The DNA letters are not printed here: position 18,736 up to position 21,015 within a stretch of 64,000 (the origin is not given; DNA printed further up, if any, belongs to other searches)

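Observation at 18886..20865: Hydrogenase-like H-cluster domain fused directly to a histidine kinase: candidate one-protein H2 sensor kinase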

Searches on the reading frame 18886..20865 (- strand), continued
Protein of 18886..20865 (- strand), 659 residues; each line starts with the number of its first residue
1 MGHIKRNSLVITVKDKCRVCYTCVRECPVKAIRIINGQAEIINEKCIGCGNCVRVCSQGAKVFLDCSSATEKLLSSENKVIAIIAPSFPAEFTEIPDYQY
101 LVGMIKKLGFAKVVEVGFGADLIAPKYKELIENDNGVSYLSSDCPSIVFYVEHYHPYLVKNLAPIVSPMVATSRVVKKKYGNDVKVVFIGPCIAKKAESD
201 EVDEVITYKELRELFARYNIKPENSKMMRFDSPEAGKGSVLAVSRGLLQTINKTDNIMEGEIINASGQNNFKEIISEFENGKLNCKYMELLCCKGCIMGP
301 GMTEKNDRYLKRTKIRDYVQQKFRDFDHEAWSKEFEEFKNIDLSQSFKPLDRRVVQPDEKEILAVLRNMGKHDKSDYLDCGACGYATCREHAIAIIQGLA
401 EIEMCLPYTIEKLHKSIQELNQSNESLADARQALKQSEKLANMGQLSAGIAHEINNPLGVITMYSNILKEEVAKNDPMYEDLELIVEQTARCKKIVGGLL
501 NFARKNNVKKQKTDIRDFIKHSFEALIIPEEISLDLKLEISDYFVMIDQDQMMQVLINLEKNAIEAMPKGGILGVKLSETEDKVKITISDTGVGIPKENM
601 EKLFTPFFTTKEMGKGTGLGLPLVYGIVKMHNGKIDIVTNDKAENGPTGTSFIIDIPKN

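Call 35: fold_search(model_id=the predicted structure, library=pdb)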
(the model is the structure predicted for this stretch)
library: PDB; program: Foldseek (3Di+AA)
matches with E <= 10: 734; with E <= 0.001: 410
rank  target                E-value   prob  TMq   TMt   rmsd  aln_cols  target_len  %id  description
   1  8zqd_A                4.0e-20  1.00  0.43  0.45   5.1       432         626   22  Anaerobically isolated active [FeFe]-hydrogenase CbA5H (released 2025-01-01)
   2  8a6t_A                1.6e-19  1.00  0.45  0.51   5.9       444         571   24  Cryo-EM structure of the electron bifurcating Fe-Fe hydrogenase HydABC complex from Thermoanaerobacter kivui in the re (released 2023-02-15)
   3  9f46_B                1.6e-19  1.00  0.42  0.45   6.2       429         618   22  crystal structure of apo-[FeFe]-hydrogenase CbA5H from Clostridium beijerinckii (released 2024-12-18)
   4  9jfj_A                4.6e-19  1.00  0.24  0.61   9.4       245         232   31  Crystal structure of the cytoplasmic domain of ZraS in ADP-bound form (released 2025-03-26)
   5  9f46_A                4.9e-19  1.00  0.42  0.44   5.7       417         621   22  crystal structure of apo-[FeFe]-hydrogenase CbA5H from Clostridium beijerinckii (released 2024-12-18)
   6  8ryh                  1.4e-18  1.00  0.45  0.61   5.4       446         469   21  Desulfovibrio desulfuricans [FeFe]-hydrogenase variant with both subunits linked by a linker peptide derived from a grou (released 2025-02-19)
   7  8ru6                  1.6e-18  1.00  0.44  0.58   5.9       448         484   21  Desulfovibrio desulfuricans [FeFe]-hydrogenase variant with both subunits linked by a 4 amino acid linker peptide derive (released 2025-02-12)
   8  9jfj_B                1.7e-18  1.00  0.23  0.63  10.1       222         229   32  Crystal structure of the cytoplasmic domain of ZraS in ADP-bound form (released 2025-03-26)
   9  7p8n_a                1.9e-18  1.00  0.42  0.43   6.2       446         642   23  TmHydABC- T. maritima hydrogenase with bridge closed (released 2022-09-14)
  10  9gnk                  2.1e-18  1.00  0.42  0.55   7.0       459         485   21  Desulfovibrio desulfuricans [FeFe]-hydrogenase variant with both subunits linked by a 13 amino acid linker peptide deriv (released 2025-09-24)
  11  9gbu_B                2.5e-18  1.00  0.44  0.59   5.8       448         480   21  Desulfovibrio desulfuricans [FeFe]-hydrogenase variant with both subunits linked by a 13 amino acid linker peptide der (released 2025-08-13)
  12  9gbu_A                2.8e-18  1.00  0.44  0.59   6.1       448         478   21  Desulfovibrio desulfuricans [FeFe]-hydrogenase variant with both subunits linked by a 13 amino acid linker peptide der (released 2025-08-13)
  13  7p5h_A                8.3e-18  1.00  0.45  0.52   4.3       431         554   24  TmHydABC- D2 map (released 2022-09-14)
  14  9jfj_C                1.3e-17  1.00  0.23  0.62  11.1       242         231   31  Crystal structure of the cytoplasmic domain of ZraS in ADP-bound form (released 2025-03-26)
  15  1hfe_L                1.4e-16  1.00  0.39  0.62   4.6       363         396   23  1.6 A RESOLUTION STRUCTURE OF THE FE-ONLY HYDROGENASE FROM DESULFOVIBRIO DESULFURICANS (released 1999-04-20)
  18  9jfj_D                4.9e-16  1.00  0.23  0.61  10.1       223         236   31  Crystal structure of the cytoplasmic domain of ZraS in ADP-bound form (released 2025-03-26)
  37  4gcz_A                2.1e-15  1.00  0.21  0.36  14.5       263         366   27  Structure of a blue-light photoreceptor (released 2013-06-19)
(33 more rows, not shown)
